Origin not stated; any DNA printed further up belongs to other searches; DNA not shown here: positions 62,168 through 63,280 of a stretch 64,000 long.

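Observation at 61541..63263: Self-contained SMODS-like nucleotidyltransferase + 4-TM membrane protein cassette (minimal CBASS-like candidate) bracketed by 26-bp direct repeats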

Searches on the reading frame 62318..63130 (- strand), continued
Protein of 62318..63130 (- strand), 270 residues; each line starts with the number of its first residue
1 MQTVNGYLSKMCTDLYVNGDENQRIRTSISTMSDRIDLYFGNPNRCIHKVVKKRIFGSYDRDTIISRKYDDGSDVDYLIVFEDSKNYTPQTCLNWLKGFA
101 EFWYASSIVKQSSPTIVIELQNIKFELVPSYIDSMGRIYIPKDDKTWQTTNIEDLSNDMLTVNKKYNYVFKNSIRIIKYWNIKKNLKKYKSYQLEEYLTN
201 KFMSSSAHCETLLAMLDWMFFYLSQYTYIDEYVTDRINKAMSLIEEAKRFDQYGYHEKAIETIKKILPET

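Call 36: predict_structure(alignment_id=A1)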
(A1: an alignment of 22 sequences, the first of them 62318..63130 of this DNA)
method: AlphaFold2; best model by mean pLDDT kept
length: 270 residues; sequences in the alignment: 22
mean_pLDDT: 93.5   pTM: 0.87
mean pLDDT of the five models: 93.5, 93.0, 92.7, 92.3, 91.5
residues with pLDDT >= 90: 236; 70-90: 33; 50-70: 1; < 50: 0
segments of 3 or more residues with pLDDT < 50: none
pLDDT, mean of each block of 10 residues (from residue 1): 92 94 95 97 94 94 95 94 94 96 93 89 93 93 92 91 95 97 91 94 89 96 86 92 97 95 95
secondary structure, 60 per line:
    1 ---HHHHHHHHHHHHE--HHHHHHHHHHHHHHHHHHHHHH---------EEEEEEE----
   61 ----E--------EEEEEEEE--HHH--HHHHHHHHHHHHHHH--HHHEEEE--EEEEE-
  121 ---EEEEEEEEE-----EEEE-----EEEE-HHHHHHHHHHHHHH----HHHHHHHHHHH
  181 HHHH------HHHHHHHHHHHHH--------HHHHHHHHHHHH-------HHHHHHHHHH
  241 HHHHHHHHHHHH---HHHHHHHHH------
elements in order: H4-15 H19-40 E50-56 E74-81 H89-103 E109-112 E115-119 E124-132 E138-141 E147-150 H152-165 H170-184 H191-203 H212-223 H231-252 H256-264

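Call 42: fold_search(model_id=the predicted structure, library=pdb)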
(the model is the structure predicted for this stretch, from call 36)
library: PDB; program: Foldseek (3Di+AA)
matches with E <= 10: 426; with E <= 0.001: 118
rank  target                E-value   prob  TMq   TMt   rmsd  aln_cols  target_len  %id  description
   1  6p8u_A                6.6e-13  1.00  0.74  0.68   3.9       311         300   15  Structure of P. aeruginosa ATCC27853 CdnD:HORMA2:Peptide 1 complex (released 2019-12-25)
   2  6p82_A                1.8e-12  1.00  0.79  0.71   3.3       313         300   16  Structure of P. aeruginosa ATCC27853 CdnD, Apo form 1 (released 2019-12-25)
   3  6p82_B                5.1e-12  1.00  0.79  0.72   3.2       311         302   15  Structure of P. aeruginosa ATCC27853 CdnD, Apo form 1 (released 2019-12-25)
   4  6p8j_A                9.6e-12  1.00  0.78  0.71   3.5       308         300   14  Structure of P. aeruginosa ATCC27853 CdnD D62N/D64N mutant bound to ATP (released 2019-12-25)
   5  6p82_D                2.0e-11  1.00  0.79  0.72   3.2       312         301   16  Structure of P. aeruginosa ATCC27853 CdnD, Apo form 1 (released 2019-12-25)
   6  7ljo                  8.9e-10  1.00  0.79  0.74   3.5       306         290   14  Structure of the Bacteroides fragilis CD-NTase CdnB in complex with ADP (released 2021-06-02)
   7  7to3_C                1.0e-09  1.00  0.80  0.62   4.9       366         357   13  Structure of Enterobacter cloacae Cap2-CdnD02 2:2 complex (released 2023-01-11)
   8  7d4o_B                3.2e-09  1.00  0.80  0.64   5.5       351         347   13  cyclic trinucleotide synthase CdnD in complex with ATP and ADP (released 2021-03-17)
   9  7ljm_B                5.4e-09  1.00  0.75  0.61   4.9       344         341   15  Structure of the Salmonella enterica CD-NTase CdnD in complex with GTP (released 2021-06-02)
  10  7d4u                  6.3e-09  1.00  0.81  0.65   4.2       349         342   13  ATP complex with double mutant cyclic trinucleotide synthase CdnD (released 2021-03-17)
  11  7ljm_A                7.4e-09  1.00  0.79  0.63   5.8       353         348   16  Structure of the Salmonella enterica CD-NTase CdnD in complex with GTP (released 2021-06-02)
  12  6p8v_G                7.8e-09  1.00  0.74  0.63   5.7       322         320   12  Structure of E. coli MS115-1 HORMA:CdnC:Trip13 complex (released 2019-12-25)
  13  7ljl_B                9.1e-09  1.00  0.76  0.60   5.4       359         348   13  Structure of the Enterobacter cloacae CD-NTase CdnD in complex with ATP (released 2021-06-02)
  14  7d4o_A                1.1e-08  1.00  0.81  0.64   4.5       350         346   14  cyclic trinucleotide synthase CdnD in complex with ATP and ADP (released 2021-03-17)
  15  7d4s                  1.8e-08  1.00  0.81  0.65   4.4       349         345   14  apo-form cyclic trinucleotide synthase CdnD (released 2021-03-17)
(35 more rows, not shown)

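Call 58: search_protein_families(library=padloc, proteins=[L001:12384-13520:+, L001:13520-14068:+, L001:14105-15343:+], max_evalue=0.001)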
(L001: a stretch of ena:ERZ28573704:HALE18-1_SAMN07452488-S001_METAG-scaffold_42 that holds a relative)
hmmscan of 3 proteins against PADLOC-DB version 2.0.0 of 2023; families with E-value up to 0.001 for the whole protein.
L001:12384-13520:+ (378 aa): 24 families
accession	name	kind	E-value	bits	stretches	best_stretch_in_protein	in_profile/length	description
PDLC02335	AbiLi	-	1.4e-37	127.5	1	2-340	49-262/326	AbiLi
PDLC02980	AriA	-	1.3e-22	79.1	1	51-312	3-298/304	-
PDLC04391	PDC-M07A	-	3.2e-10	37.6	1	249-324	283-356/412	-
PDLC04392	PDC-M07A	-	4.7e-09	33.8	1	212-319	247-353/432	-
PDLC04608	PDC-M38A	-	5.2e-09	34.2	1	94-344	102-341/367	-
PDLC04182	HEC-01A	-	3e-08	31.1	1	241-327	277-360/406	-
PDLC04393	PDC-M07A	-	6.5e-08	30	1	248-322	286-358/435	-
PDLC04175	HEC-01A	-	3.8e-07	27.5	1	197-342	202-337/363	-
PDLC04389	PDC-M07A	-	4.9e-07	27.1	1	270-325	325-379/443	-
PDLC04235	PDC-M01A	-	1.3e-06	25.6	0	222-337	320-436/510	-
PDLC04180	HEC-01A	-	1.7e-06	25.5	0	202-318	205-322/382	-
PDLC00290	PtuA1|PtuA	-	2.1e-06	25.4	0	274-340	273-335/414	AAA ATPase domain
PDLC04176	HEC-01A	-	4.3e-06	24.3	1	211-361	217-365/371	-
PDLC04149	HEC-04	-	4.9e-06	23.4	0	271-317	232-277/494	-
PDLC04236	PDC-M01A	-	5e-06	23.8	0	238-334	217-312/388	-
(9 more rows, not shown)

L001:13520-14068:+ (182 aa): 0 families

L001:14105-15343:+ (412 aa): 2 families
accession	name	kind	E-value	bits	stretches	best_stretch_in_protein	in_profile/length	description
PDLC02963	RT-Toprim_I-C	-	9.2e-05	19.2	1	214-297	346-430/552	single gene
PDLC02966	RT-Toprim_I-C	-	0.00079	16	0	214-297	348-430/568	single gene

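Call 61: list_cluster_members(proteins=[window:62318-63130:-, window:61564-62307:-, P0077])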
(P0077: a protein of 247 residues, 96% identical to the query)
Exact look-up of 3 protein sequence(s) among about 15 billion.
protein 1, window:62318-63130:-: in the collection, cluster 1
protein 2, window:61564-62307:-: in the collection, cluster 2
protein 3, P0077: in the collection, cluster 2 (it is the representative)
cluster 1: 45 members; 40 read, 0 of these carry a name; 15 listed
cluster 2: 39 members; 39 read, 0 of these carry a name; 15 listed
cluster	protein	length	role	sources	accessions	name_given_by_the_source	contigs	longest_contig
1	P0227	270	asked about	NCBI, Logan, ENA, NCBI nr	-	-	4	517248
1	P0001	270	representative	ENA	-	-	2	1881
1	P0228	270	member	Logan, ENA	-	-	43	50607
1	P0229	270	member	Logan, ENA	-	-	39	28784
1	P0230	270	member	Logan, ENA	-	-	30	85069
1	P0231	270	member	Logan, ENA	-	-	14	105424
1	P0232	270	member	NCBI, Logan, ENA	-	-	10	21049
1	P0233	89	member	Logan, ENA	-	-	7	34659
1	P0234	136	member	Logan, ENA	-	-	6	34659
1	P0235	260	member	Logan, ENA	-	-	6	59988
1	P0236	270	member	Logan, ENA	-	-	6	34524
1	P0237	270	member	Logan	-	-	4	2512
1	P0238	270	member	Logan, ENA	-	-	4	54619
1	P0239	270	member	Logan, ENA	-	-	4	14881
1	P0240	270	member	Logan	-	-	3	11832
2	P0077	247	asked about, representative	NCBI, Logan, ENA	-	-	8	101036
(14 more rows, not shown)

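Call 62: find_encoding_contigs(protein=P0228, flank=5000, max_places=10)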
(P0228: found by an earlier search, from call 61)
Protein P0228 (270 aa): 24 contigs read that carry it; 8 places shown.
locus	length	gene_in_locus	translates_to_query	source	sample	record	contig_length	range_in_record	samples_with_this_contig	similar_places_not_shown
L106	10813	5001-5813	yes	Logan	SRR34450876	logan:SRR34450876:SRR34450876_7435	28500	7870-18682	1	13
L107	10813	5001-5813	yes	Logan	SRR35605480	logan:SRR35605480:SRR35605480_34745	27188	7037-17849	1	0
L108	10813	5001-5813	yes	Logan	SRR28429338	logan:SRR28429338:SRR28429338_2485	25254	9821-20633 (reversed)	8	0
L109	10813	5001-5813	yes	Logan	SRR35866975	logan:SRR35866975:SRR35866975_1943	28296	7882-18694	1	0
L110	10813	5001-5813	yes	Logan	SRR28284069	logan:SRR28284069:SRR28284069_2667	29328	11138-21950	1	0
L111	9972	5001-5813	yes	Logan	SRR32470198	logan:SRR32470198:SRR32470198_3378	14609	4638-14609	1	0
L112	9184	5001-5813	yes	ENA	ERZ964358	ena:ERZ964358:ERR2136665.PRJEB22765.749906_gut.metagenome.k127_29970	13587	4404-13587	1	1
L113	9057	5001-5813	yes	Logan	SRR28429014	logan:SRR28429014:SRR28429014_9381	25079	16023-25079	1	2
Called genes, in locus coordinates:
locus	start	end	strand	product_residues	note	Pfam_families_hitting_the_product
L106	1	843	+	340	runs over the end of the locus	PF02086:MethyltransfD12, PF03602:Cons_hypoth95 (faint)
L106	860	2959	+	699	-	PF03235:GmrSD_N, PF07510:GmrSD_C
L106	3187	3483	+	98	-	-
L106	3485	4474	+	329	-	PF00436:SSB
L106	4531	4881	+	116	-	PF00589:Phage_integrase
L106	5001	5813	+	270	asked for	PF18144:SMODS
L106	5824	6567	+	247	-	-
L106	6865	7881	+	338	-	PF14397:ATPgrasp_ST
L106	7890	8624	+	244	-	PF02535:Zip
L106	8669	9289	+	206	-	PF01569:PAP2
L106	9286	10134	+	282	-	PF04018:VCA0040-like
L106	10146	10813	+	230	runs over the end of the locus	PF12844:HTH_19, PF13560:HTH_31 (weak), PF15731:MqsA_antitoxin (faint), PF01381:HTH_3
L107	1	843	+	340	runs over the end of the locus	PF02086:MethyltransfD12, PF03602:Cons_hypoth95 (faint)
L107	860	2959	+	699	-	PF03235:GmrSD_N, PF07510:GmrSD_C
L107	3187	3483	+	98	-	-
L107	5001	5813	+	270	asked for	PF18144:SMODS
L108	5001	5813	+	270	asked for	PF18144:SMODS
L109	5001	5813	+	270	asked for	PF18144:SMODS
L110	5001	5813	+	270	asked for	PF18144:SMODS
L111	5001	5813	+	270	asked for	PF18144:SMODS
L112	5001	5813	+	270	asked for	PF18144:SMODS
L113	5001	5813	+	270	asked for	PF18144:SMODS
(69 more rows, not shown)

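Call 74: search_protein_families(library=pfam, proteins=[L029:5075-5941:+, L042:4958-5995:+, L065:5131-5997:+, L083:5435-5944:+, L066:5492-6004:+, L032:5454-5993:+, L030:5220-6017:+, L061:3046-3918:+], max_evalue=0.01)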
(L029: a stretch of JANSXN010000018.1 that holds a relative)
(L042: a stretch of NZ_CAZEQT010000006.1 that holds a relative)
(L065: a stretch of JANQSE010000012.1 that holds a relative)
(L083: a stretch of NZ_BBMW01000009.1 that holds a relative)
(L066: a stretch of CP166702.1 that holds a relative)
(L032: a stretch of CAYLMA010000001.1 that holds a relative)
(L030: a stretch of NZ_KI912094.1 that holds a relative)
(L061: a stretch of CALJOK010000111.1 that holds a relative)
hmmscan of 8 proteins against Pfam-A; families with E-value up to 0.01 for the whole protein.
L029:5075-5941:+ (288 aa): 1 family
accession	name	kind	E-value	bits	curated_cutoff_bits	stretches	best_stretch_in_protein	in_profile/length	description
PF18159.6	S_4TM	-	1.8e-79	267.6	26.9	1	2-275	1-282/291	SMODS-associating 4TM effector domain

L042:4958-5995:+ (345 aa): 1 family
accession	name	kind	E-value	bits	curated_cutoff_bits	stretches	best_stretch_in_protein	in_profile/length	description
PF18159.6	S_4TM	-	3.1e-78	263.5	26.9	1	59-332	1-282/291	SMODS-associating 4TM effector domain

L065:5131-5997:+ (288 aa): 1 family
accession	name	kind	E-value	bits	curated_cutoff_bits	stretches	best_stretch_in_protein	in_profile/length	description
PF18159.6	S_4TM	-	2e-86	290.4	26.9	1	2-283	1-290/291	SMODS-associating 4TM effector domain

L083:5435-5944:+ (169 aa): 2 families
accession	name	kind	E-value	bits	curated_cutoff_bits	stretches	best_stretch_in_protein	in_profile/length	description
PF18186.6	SLATT_4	-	0.00035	20.8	27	1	46-158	47-156/165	SMODS and SLOG-associating 2TM effector domain family 4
PF18159.6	S_4TM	-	0.0022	17.9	26.9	0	45-161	174-286/291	SMODS-associating 4TM effector domain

L066:5492-6004:+ (170 aa): 1 family
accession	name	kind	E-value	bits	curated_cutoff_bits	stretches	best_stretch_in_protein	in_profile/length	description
PF18186.6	SLATT_4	-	0.0013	18.8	27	1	47-160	37-157/165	SMODS and SLOG-associating 2TM effector domain family 4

L032:5454-5993:+ (179 aa): 1 family
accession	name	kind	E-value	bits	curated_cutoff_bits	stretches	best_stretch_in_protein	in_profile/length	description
PF18186.6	SLATT_4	-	2e-05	24.8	27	1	33-178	13-165/165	SMODS and SLOG-associating 2TM effector domain family 4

L030:5220-6017:+ (265 aa): 0 families

L061:3046-3918:+ (290 aa): 0 families

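Call 75: search_protein_families(library=padloc, proteins=[L029:5075-5941:+, L042:4958-5995:+, L065:5131-5997:+, L083:5435-5944:+, L066:5492-6004:+, L032:5454-5993:+, L030:5220-6017:+, L061:3046-3918:+], max_evalue=0.001)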
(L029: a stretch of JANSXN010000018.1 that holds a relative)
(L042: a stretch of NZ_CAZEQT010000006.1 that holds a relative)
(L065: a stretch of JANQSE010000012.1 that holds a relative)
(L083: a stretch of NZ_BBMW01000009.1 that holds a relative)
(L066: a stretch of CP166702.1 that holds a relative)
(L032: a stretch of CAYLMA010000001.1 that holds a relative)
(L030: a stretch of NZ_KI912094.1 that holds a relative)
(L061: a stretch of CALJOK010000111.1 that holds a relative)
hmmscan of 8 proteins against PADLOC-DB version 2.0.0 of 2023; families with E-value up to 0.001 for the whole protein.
L029:5075-5941:+ (288 aa): 9 families
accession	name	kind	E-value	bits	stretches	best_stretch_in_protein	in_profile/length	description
PDLC00721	Effector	-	9.4e-53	177.2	1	1-275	2-283/305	4TM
PDLC00725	Effector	-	8.2e-51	171.1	1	3-277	5-281/293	4TM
PDLC00716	Effector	-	2.7e-49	166.5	1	1-279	1-287/302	4TM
PDLC00715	Effector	-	2.5e-47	159.6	1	1-280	1-301/315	4TM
PDLC00718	Effector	-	2e-44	150.1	1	1-275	1-281/291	4TM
PDLC00723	Effector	-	1.4e-40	137.7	1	3-274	7-287/302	4TM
PDLC00722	Effector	-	5.2e-38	128.7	1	2-276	13-291/310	4TM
PDLC00720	Effector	-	1.5e-36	124.2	1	4-285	18-311/322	4TM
PDLC00717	Effector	-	7.6e-31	105.4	1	1-279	1-295/306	4TM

L042:4958-5995:+ (345 aa): 9 families
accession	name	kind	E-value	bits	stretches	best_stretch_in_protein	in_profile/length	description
PDLC00721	Effector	-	9.3e-54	180.5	1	58-332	2-283/305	4TM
PDLC00725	Effector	-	1.8e-51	173.3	1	60-334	5-281/293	4TM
PDLC00716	Effector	-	7.6e-50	168.3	1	58-336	1-287/302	4TM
PDLC00715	Effector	-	6.8e-49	164.8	1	58-335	1-299/315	4TM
PDLC00718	Effector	-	1.4e-43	147.4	1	58-332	1-281/291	4TM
PDLC00723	Effector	-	3.2e-41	139.8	1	59-329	6-285/302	4TM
PDLC00722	Effector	-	2.1e-38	130.1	1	57-332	11-290/310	4TM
PDLC00720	Effector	-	5.5e-36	122.3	1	53-341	10-310/322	4TM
PDLC00717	Effector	-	8.9e-31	105.2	1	58-336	1-295/306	4TM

L065:5131-5997:+ (288 aa): 9 families
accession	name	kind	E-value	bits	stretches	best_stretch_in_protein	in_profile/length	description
PDLC00721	Effector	-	3.2e-54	182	1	1-279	2-287/305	4TM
PDLC00715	Effector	-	5e-54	181.6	1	1-286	1-307/315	4TM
PDLC00725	Effector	-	1.3e-53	180.3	1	4-282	6-286/293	4TM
PDLC00716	Effector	-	9.9e-50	168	1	1-284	1-292/302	4TM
PDLC00718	Effector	-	5.8e-40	135.5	1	1-278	1-284/291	4TM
PDLC00723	Effector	-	4.3e-37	126.3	1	3-278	7-291/302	4TM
PDLC00722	Effector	-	2.1e-34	116.9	1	2-279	13-294/310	4TM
PDLC00720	Effector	-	6.4e-34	115.5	1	4-287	18-313/322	4TM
PDLC00717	Effector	-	1e-30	105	1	1-280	1-296/306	4TM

L083:5435-5944:+ (169 aa): 7 families
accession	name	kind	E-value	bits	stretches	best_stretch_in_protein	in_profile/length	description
PDLC00712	Effector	-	6.4e-72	239.2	1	3-168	3-170/171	2TM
PDLC00710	Effector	-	6.7e-32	108.6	1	5-168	10-173/176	2TM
PDLC00677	Effector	-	2.8e-21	74.4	1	3-169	4-170/170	2TM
PDLC00706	Effector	-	5.5e-18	63.3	1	6-168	5-167/172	2TM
PDLC03811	RTasSLATT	-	1.2e-14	52.4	1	1-158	1-156/158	DRT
PDLC00696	Effector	-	1.4e-05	22.8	1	45-157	46-164/189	2TM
PDLC00723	Effector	-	0.00024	18.7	0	42-157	180-288/302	4TM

L066:5492-6004:+ (170 aa): 6 families
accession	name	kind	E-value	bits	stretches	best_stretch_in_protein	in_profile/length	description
PDLC00712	Effector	-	2.8e-71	237.1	1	3-167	4-168/171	2TM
PDLC00710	Effector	-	8.1e-30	101.9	1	8-167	11-171/176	2TM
PDLC00677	Effector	-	3.7e-28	96.8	1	11-159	10-158/170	2TM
PDLC03811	RTasSLATT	-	6.5e-13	46.8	1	10-160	8-157/158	DRT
PDLC00706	Effector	-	6.8e-09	33.7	1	6-168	3-166/172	2TM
PDLC00684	Effector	-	0.00061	17.7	1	65-103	75-113/198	2TM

L032:5454-5993:+ (179 aa): 6 families
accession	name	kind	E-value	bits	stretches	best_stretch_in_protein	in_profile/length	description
PDLC00712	Effector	-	1.2e-76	254.6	1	13-179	6-170/171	2TM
PDLC00710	Effector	-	3.5e-34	116.1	1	12-178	5-172/176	2TM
PDLC00677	Effector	-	1e-23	82.3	1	15-178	4-168/170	2TM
PDLC03811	RTasSLATT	-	3.3e-14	51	1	17-170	5-157/158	DRT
PDLC00706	Effector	-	3.8e-14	50.8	1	19-178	6-166/172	2TM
PDLC00696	Effector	-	2.4e-06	25.3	1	32-170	21-166/189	2TM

L030:5220-6017:+ (265 aa): 2 families
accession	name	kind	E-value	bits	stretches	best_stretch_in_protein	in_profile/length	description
PDLC00726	Effector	-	3.1e-44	149.4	1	2-253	2-258/258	4TM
PDLC00719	Effector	-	8e-41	138.1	1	8-249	9-253/256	4TM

L061:3046-3918:+ (290 aa): 2 families
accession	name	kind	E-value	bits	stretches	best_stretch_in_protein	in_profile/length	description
PDLC00726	Effector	-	3.1e-48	162.5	1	26-287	1-254/258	4TM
PDLC00719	Effector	-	4.7e-24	83.2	1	36-289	12-255/256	4TM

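Call 78: search_dna_similar(query=window:62318-63130:-, collection=phages, mode=protein, max_rows=10)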
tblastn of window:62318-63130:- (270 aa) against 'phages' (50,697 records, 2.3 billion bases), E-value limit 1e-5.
Records with a match: 1; places in all: 1; records where one place covers at least 80% of the query: 0.
Best place of each record, by identity: <60% 1.
By first word of the organism name: Clostridioides 1.
By host as written in the record: Clostridioides sp. ES-S-0173-01 1.
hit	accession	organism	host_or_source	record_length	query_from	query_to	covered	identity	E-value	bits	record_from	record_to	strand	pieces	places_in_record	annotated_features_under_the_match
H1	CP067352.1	Clostridioides phage ES-S-0173-01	Clostridioides sp. ES-S-0173-01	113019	3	195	71%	41.8%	4e-36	141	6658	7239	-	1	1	record has no annotation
